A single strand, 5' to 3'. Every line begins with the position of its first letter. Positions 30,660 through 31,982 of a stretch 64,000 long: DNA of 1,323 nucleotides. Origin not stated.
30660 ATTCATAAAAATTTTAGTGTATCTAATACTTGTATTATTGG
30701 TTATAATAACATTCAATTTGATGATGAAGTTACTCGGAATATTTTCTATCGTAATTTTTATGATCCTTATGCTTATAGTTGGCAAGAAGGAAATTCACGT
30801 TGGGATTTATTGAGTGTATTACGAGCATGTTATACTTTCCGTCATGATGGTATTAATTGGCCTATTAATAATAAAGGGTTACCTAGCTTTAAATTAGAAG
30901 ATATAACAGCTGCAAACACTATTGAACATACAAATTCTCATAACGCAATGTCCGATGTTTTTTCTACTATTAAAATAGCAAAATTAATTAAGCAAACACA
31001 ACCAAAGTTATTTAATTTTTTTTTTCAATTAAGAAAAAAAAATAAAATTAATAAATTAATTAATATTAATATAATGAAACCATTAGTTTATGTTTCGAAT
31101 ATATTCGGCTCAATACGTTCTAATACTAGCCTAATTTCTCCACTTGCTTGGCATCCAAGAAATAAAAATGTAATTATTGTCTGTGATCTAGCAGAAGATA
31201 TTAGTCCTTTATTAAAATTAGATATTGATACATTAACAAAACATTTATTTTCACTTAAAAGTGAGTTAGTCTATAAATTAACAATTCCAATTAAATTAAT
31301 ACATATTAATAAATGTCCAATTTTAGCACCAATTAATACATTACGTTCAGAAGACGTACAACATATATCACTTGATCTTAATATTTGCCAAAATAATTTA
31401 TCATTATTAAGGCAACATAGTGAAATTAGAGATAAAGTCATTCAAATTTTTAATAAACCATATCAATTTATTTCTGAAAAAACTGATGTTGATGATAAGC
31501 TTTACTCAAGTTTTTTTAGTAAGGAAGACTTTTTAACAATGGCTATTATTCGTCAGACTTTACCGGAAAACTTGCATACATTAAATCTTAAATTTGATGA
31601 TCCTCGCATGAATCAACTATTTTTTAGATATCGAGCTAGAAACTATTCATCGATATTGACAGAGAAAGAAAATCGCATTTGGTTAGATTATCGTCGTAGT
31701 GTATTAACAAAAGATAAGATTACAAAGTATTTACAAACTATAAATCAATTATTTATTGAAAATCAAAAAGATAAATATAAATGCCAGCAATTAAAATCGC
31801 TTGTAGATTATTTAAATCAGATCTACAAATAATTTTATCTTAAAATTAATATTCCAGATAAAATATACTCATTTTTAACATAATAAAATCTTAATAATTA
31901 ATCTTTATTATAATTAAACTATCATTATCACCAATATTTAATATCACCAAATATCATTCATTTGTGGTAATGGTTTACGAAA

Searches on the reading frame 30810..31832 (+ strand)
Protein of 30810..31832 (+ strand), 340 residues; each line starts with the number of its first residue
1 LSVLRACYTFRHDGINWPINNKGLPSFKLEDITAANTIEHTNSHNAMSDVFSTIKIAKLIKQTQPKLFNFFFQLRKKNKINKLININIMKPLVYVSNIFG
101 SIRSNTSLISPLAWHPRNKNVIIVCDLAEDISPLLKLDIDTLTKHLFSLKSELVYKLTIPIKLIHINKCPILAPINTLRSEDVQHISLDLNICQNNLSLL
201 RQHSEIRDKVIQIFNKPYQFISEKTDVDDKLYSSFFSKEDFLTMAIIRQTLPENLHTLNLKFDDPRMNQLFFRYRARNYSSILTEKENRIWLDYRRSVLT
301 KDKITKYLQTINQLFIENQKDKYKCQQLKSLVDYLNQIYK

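Call 27: search_solved_structures(query=window:30810-31832:+, show_alignments=1)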
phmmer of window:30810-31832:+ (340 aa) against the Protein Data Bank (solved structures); distinct sequences matched with E-value up to 0.001: 4.
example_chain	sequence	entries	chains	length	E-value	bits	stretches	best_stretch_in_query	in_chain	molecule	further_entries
1fxx_A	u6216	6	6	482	6.7e-102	344.5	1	2-338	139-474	EXONUCLEASE I | Exodeoxyribonuclease I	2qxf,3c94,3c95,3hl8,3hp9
4hcb_A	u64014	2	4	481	7.4e-102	344.4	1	2-338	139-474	Exodeoxyribonuclease I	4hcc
4jrp_A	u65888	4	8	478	1.2e-101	343.7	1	2-338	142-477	Exodeoxyribonuclease I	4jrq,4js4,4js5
4rg8_A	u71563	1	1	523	2e-62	214.8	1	3-302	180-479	Exonuclease I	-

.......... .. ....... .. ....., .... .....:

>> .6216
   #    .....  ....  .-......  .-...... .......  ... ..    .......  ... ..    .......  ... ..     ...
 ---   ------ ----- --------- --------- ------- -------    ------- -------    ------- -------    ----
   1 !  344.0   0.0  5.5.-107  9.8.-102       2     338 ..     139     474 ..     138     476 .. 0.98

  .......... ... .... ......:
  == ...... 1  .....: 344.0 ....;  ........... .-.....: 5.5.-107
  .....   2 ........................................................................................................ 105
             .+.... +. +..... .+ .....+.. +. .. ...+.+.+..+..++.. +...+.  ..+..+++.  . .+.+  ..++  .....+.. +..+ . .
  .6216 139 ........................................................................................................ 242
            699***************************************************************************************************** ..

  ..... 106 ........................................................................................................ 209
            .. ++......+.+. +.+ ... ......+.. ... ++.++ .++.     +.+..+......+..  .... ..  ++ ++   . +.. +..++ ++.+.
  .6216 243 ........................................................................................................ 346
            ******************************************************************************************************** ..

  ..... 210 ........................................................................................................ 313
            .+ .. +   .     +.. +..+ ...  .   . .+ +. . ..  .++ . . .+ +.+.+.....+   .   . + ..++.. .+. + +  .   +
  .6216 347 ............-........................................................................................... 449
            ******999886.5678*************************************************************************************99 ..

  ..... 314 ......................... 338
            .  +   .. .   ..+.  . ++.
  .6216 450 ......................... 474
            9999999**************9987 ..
